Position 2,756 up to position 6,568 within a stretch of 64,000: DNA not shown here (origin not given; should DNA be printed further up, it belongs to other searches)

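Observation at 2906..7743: fliL-fliM operon extended by three envelope genes including a 1170-aa secreted AMIN-like+TPR protein (candidate periplasmic motor scaffold)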

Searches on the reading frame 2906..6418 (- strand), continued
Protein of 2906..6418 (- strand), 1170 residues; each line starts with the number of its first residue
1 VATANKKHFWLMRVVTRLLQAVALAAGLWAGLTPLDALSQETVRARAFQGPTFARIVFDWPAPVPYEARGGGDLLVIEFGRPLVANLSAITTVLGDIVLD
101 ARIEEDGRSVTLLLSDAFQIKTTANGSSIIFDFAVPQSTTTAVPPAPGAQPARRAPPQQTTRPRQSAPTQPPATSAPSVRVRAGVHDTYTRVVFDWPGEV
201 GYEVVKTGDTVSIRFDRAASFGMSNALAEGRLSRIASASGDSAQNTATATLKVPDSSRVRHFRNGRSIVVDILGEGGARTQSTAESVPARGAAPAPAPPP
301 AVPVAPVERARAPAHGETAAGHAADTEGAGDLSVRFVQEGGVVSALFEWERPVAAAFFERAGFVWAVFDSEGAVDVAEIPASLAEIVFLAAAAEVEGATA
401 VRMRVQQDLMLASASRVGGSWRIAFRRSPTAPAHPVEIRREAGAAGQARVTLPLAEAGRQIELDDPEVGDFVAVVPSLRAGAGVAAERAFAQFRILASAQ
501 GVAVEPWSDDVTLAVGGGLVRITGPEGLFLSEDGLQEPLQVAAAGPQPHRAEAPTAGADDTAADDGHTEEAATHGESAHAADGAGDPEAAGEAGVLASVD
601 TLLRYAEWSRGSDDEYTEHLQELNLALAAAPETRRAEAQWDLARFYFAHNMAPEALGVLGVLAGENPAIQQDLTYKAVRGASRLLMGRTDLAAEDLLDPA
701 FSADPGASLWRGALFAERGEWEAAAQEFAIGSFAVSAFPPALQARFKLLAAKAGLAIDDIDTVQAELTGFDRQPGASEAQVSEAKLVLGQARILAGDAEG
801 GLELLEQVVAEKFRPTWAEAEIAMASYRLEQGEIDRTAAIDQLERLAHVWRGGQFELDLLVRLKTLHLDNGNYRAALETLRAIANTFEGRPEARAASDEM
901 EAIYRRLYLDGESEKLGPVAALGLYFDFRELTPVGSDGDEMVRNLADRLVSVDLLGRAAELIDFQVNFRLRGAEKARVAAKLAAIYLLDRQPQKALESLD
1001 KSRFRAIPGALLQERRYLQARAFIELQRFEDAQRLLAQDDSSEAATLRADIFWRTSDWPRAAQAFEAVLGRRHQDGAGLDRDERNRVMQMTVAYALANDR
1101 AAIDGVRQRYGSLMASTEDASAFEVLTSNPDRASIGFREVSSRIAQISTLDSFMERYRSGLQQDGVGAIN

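Call 62: find_homologous_proteins(query=L080:6737-8593:+, max_evalue=0.001)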
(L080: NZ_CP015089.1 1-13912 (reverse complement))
Query L080:6737-8593:+ (618 aa): 44 proteins with E <= 0.001 among 8000 candidates.
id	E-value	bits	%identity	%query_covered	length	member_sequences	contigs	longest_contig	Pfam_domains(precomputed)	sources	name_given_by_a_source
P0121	0.0e+0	1344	100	100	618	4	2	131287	-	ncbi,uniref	ncbi:hypothetical protein [Salipiger abyssi]|uniref:hypothetical protein n=1 Tax=Salipiger abyssi Ta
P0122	0.0e+0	1087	81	100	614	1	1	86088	-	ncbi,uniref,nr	ncbi:hypothetical protein M4578_22415 [Salipiger sp. P9]|uniref:hypothetical protein n=1 Tax=Salipig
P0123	3.0e-247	840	66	100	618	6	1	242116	-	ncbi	-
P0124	2.0e-245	834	66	100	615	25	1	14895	-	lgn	-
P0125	2.9e-242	824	67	98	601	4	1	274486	-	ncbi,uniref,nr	ncbi:hypothetical protein AYJ57_22085 (plasmid) [Salipiger sp. CCB-MM3]|uniref:hypothetical protein 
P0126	6.6e-239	813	66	98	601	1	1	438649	-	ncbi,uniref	ncbi:hypothetical protein PVT71_24425 (plasmid) [Salipiger sp. H15]|uniref:Tetratricopeptide repeat 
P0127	4.0e-236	804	65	98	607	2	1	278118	-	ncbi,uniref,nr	ncbi:hypothetical protein [Salipiger mangrovisoli]|uniref:hypothetical protein n=1 Tax=Salipiger man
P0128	5.2e-236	803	64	100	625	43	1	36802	-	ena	-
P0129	4.1e-235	800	63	99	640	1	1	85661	-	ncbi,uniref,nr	ncbi:hypothetical protein [Sagittula salina]|uniref:Tetratricopeptide repeat-containing protein n=1 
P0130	5.7e-235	800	64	98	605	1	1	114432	-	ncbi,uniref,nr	ncbi:hypothetical protein KUV62_21235 [Salipiger bermudensis]|uniref:hypothetical protein n=1 Tax=Sa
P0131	2.7e-234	798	64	100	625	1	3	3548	-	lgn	-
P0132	1.6e-233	795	66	98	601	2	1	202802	-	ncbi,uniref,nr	ncbi:hypothetical protein [Alloyangia pacifica]|uniref:hypothetical protein n=1 Tax=Alloyangia pacif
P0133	7.0e-226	770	63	98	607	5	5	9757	-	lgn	-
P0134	2.7e-223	761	62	100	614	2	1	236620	-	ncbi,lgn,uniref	ncbi:hypothetical protein J4E08_12090 [Sagittula sp. NFXS13]|uniref:hypothetical protein n=1 Tax=Sag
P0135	6.0e-202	691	58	99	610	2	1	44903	-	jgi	-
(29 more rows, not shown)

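Call 73: search_protein_families(library=pfam, proteins=[L057:6568-8445:+, L057:8102-9469:+, L057:12800-14431:+, L057:14323-15426:+, L057:5347-6606:-, L056:3476-5347:+, L056:5344-6474:+, L056:6471-7232:+, L056:7239-8198:-, L056:11445-12497:-], max_evalue=0.001)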
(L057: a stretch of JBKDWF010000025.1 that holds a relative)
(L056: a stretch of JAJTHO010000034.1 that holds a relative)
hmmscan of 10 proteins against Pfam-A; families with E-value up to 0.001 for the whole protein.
L057:6568-8445:+ (625 aa): 6 families
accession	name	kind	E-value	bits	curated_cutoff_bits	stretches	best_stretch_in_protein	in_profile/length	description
PF08459.17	UvrC_RNaseH_dom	-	5.6e-48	163.2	22.3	1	404-557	2-159/159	UvrC RNAse H endonuclease domain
PF22920.2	UvrC_RNaseH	-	1.5e-29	102.7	24.3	1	274-388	1-116/116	UvrC Ribonuclease H-like domain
PF14520.12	HHH_5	-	4.5e-09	37.1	27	1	572-617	3-49/57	Helix-hairpin-helix domain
PF01541.30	GIY-YIG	-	4e-08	33.9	22.6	1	39-114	2-78/78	GIY-YIG catalytic domain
PF02151.25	UVR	-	5.3e-08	32.8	21.5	1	229-258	4-33/36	UvrB/uvrC motif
PF12826.13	HHH_2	-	0.00025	21.6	27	1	576-624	8-56/64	Helix-hairpin-helix motif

L057:8102-9469:+ (455 aa): 3 families
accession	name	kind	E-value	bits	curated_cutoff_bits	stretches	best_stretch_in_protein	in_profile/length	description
PF00730.31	HhH-GPD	-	2e-20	73.5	26.2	1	151-269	1-91/108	HhH-GPD superfamily base excision DNA repair protein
PF14815.12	NUDIX_4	-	1.1e-13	51.4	35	1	358-446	10-112/113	NUDIX domain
PF00633.29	HHH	-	0.00099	19.3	24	0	216-243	2-29/30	Helix-hairpin-helix motif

L057:12800-14431:+ (543 aa): 3 families
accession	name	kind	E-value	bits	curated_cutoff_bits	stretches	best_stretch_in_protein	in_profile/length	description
PF03023.19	MurJ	-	6.9e-124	414.3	27.4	1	52-492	1-435/451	Lipid II flippase MurJ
PF01554.23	MatE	-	4.8e-10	39.8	24.9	1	272-424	14-161/161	MatE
PF13440.11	Polysacc_synt_3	-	1.2e-07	31.8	23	1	162-361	92-284/293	Polysaccharide biosynthesis protein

L057:14323-15426:+ (367 aa): 1 family
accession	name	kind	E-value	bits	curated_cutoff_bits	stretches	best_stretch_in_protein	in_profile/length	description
PF00579.31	tRNA-synt_1b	-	6.8e-71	239.4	21.1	1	36-289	5-256/292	tRNA synthetases class I (W and Y)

L057:5347-6606:- (419 aa): 4 families
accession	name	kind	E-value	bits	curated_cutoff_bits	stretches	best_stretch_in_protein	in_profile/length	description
PF13635.12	DUF4143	-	2e-43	148.4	28.1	1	210-366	1-159/160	Domain of unknown function (DUF4143)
PF13173.12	AAA_14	-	2.8e-24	86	27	1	47-171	3-129/129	AAA domain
PF13401.12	AAA_22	-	5.2e-05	24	27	0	48-86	7-48/130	AAA domain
PF08279.18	HTH_11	-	0.00057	20.1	25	0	238-267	14-43/55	HTH domain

L056:3476-5347:+ (623 aa): 3 families
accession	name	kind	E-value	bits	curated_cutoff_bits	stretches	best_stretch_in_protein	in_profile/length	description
PF09822.16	ABC_transp_aux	-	7.3e-51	173.5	34.7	1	182-480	1-288/288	ABC-type uncharacterized transport system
PF23357.1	DUF7088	-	1.2e-22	80.5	27.8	1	45-145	1-104/105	Domain of unknown function (DUF7088)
PF14258.12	DUF4350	-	0.00023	21.9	30.4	0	222-318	23-111/181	Domain of unknown function (DUF4350)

L056:5344-6474:+ (376 aa): 1 family
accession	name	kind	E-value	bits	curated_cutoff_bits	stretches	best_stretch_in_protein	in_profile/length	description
PF14238.11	DUF4340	-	2.8e-07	31.4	25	1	107-231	6-119/183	Domain of unknown function (DUF4340)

L056:6471-7232:+ (253 aa): 9 families
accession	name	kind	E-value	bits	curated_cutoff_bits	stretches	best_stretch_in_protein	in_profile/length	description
PF13371.12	TPR_9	-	3.6e-14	53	35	2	127-175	21-69/73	Tetratricopeptide repeat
PF07719.23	TPR_2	-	8.8e-13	47.7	27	0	204-235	2-33/34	Tetratricopeptide repeat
PF00515.34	TPR_1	-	1.4e-07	31.5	27.8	0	62-86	2-26/34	Tetratricopeptide repeat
PF13428.12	TPR_14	-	2.5e-07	31.1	23.5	0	62-93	2-34/44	Tetratricopeptide repeat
PF13432.12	TPR_16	-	4.2e-06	27.5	32.7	0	185-236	13-64/65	Tetratricopeptide repeat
PF14559.12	TPR_19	-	3.2e-05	24.6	25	0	112-168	2-60/68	Tetratricopeptide repeat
PF13174.12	TPR_6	-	3.5e-05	24.6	26.3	0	204-236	1-33/33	Tetratricopeptide repeat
PF13414.12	TPR_11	-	4.1e-05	23.6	26.8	0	194-212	19-37/42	TPR repeat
PF13431.12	TPR_17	-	7.4e-05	23.2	24.4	0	194-223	4-33/34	Tetratricopeptide repeat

L056:7239-8198:- (319 aa): 0 families

L056:11445-12497:- (350 aa): 3 families
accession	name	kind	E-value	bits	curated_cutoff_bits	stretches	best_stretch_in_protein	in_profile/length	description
PF00730.31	HhH-GPD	-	9.4e-21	74.6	26.2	1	40-163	2-96/108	HhH-GPD superfamily base excision DNA repair protein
PF14815.12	NUDIX_4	-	2.1e-18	66.6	35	1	238-345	2-112/113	NUDIX domain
PF00633.29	HHH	-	8.4e-06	25.8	24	1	104-131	2-29/30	Helix-hairpin-helix motif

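Call 74: find_encoding_contigs(protein=P0112, flank=8000, max_places=2)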
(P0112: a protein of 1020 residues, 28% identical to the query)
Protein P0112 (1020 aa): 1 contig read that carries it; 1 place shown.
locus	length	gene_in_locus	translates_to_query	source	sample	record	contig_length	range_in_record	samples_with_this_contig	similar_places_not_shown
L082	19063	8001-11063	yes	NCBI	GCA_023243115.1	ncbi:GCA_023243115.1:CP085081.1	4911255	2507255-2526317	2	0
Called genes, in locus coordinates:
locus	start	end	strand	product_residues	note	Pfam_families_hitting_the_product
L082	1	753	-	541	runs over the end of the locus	PF00732:GMC_oxred_N, PF00890:FAD_binding_2 (faint), PF05199:GMC_oxred_C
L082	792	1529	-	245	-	PF02107:FlgH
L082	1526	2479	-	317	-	PF08666:SAF (weak), PF13144:ChapFlgA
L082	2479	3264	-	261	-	PF00460:Flg_bb_rod, PF22692:LlgE_F_G_D1, PF06429:Flg_bbr_C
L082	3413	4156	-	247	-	PF00460:Flg_bb_rod (weak), PF22692:LlgE_F_G_D1, PF06429:Flg_bbr_C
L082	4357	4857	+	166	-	PF03748:FliL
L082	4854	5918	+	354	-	PF02154:FliM, PF01052:FliMN_C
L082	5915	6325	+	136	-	PF20072:DUF6468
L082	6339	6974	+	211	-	-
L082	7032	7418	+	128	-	PF00072:Response_reg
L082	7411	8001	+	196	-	PF04344:CheZ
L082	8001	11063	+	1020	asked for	-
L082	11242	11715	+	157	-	PF02675:AdoMet_dc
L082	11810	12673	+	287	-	PF17284:Spermine_synt_N, PF01564:Spermine_synth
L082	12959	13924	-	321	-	PF03401:TctC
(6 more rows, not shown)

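Call 75: find_encoding_contigs(protein=P0099, flank=8000, max_places=2)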
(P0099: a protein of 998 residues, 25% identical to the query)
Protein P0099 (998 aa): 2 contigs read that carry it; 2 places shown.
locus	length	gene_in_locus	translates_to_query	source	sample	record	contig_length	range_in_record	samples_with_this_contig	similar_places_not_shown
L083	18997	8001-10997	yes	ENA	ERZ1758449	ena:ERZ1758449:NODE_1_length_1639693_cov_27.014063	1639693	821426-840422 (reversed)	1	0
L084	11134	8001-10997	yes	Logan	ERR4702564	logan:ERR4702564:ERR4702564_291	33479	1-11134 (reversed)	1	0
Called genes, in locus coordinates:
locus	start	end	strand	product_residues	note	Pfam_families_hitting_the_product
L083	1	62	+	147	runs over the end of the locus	PF10768:FliX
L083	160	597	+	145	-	PF21157:DksA_N, PF01258:zf-dskA_traR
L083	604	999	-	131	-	-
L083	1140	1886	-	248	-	PF02107:FlgH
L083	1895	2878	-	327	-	PF13144:ChapFlgA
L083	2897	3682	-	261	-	PF00460:Flg_bb_rod, PF22692:LlgE_F_G_D1, PF06429:Flg_bbr_C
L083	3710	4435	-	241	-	PF00460:Flg_bb_rod, PF22692:LlgE_F_G_D1, PF06429:Flg_bbr_C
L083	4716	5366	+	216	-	PF03748:FliL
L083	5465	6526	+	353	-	PF02154:FliM, PF01052:FliMN_C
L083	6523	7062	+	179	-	PF20072:DUF6468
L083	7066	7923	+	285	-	-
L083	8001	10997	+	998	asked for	PF12895:ANAPC3 (faint), PF07719:TPR_2 (faint), PF14559:TPR_19 (faint)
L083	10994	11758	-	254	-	PF00813:FliP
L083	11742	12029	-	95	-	PF04347:FliO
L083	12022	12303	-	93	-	-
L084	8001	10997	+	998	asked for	PF12895:ANAPC3 (faint), PF07719:TPR_2 (faint), PF14559:TPR_19 (faint)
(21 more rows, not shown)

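Call 89: search_protein_representatives(alignment_id=A4)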
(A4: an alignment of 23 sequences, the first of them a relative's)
Query: 23 sequences, 618 profile positions. Proteins with E-value up to 0.001 (for the whole library): 1991; up to 1e-10: 1070; up to 1e-30: 138. The best 150 are listed.
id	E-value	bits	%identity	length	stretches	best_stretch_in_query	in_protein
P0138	4.0e-247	838.3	-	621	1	18-616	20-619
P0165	2.1e-228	776.5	-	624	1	31-616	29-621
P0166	5.1e-212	722.3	-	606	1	41-615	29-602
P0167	4.0e-208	709.5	-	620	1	16-615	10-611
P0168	8.5e-203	691.9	-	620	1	44-614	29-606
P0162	2.9e-193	660.4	-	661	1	7-616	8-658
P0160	1.0e-191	655.3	-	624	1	3-617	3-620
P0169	3.5e-189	646.9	-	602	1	18-613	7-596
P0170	5.9e-188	642.9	-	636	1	14-613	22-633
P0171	5.1e-185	633.2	-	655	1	33-615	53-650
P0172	6.4e-184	629.5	-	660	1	33-615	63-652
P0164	4.4e-183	626.8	-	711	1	9-617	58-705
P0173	9.0e-183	625.7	-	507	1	111-614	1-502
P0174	8.2e-182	622.6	-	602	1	44-614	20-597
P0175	1.2e-178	612.1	-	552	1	70-616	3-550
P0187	2.1e-147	508.9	-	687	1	24-615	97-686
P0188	7.1e-146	503.9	-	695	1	13-612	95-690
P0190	1.6e-141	489.5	-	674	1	38-614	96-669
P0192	4.2e-140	484.8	-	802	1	22-615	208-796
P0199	9.5e-131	453.9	-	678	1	42-613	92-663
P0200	4.9e-129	448.2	-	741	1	25-613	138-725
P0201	4.0e-125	435.3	-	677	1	50-612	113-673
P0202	8.3e-125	434.3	-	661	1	38-611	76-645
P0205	7.7e-119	414.6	-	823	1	53-613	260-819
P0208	5.1e-109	382.1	-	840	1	54-613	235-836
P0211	2.3e-106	373.4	-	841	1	22-613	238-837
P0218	1.1e-96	341.4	-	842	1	34-606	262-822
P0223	2.5e-95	336.9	-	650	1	22-615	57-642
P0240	5.7e-83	296.1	-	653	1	40-615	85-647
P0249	1.0e-75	272.1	-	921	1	31-607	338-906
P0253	8.2e-73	262.5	-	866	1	45-615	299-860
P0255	2.2e-70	254.5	-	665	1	33-610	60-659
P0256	5.8e-70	253.1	-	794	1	48-609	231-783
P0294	1.3e-31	126.4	-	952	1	65-529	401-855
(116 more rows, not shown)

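Call 90: list_cluster_members(proteins=[P0240, P0223, P0202, P0255, P0190, P0199, P0201, P0187, P0188, P0171])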
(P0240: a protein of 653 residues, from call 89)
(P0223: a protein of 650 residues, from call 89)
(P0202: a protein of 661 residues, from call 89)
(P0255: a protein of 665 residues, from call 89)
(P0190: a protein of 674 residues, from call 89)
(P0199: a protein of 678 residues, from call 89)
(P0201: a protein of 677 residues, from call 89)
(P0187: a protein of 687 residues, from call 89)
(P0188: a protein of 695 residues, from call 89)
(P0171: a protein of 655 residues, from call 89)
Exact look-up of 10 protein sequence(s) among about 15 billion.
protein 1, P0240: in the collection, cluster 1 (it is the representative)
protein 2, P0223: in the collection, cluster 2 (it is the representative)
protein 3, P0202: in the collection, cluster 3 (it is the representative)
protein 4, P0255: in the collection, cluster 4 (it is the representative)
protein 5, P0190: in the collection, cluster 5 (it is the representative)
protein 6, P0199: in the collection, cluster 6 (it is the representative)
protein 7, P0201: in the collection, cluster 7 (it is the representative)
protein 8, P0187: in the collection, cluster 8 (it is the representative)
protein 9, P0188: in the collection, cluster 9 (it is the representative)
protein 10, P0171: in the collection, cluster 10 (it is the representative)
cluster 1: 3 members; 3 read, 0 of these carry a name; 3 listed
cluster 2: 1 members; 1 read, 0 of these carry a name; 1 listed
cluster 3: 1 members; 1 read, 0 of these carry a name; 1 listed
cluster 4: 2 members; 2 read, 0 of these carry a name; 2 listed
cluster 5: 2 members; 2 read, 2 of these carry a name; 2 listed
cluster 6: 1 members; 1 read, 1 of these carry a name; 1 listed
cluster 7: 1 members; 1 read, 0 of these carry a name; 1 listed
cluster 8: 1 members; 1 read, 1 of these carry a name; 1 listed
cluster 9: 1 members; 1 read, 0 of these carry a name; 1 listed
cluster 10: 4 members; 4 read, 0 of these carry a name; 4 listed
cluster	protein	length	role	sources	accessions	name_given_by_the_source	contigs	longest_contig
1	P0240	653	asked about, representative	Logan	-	-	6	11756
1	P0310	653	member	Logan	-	-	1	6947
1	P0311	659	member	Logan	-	-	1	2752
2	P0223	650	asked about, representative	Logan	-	-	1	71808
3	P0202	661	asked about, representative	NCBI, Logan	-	-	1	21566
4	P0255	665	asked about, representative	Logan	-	-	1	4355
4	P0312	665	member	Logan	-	-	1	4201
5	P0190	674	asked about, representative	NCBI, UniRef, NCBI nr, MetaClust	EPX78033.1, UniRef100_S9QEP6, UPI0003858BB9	hypothetical protein Salmuc_03355 [Salipiger mucosus DSM 16094] | Tetratricopeptide repeat protein n=1 Tax=Salipiger mucosus DSM 16094 TaxID=1123237 ... | status=active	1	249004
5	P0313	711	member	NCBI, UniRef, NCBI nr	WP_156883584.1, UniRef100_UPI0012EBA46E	hypothetical protein [Salipiger mucosus] | hypothetical protein n=1 Tax=Salipiger mucosus TaxID=263378 RepID=UPI0012EBA46E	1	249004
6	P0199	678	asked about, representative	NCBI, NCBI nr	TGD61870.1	hypothetical protein EYC08_17525 [Tabrizicola sp. WMC-M-20]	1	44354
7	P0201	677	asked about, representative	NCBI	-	-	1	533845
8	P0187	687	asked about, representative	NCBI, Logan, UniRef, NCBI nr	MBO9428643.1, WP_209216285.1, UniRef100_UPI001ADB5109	tetratricopeptide repeat protein [Sulfitobacter sp. R18_1] | tetratricopeptide repeat protein n=1 Tax=Sulfitobacter sp. R18_1 TaxID=2821104 ...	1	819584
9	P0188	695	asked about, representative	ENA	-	-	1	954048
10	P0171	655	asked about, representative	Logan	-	-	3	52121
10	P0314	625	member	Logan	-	-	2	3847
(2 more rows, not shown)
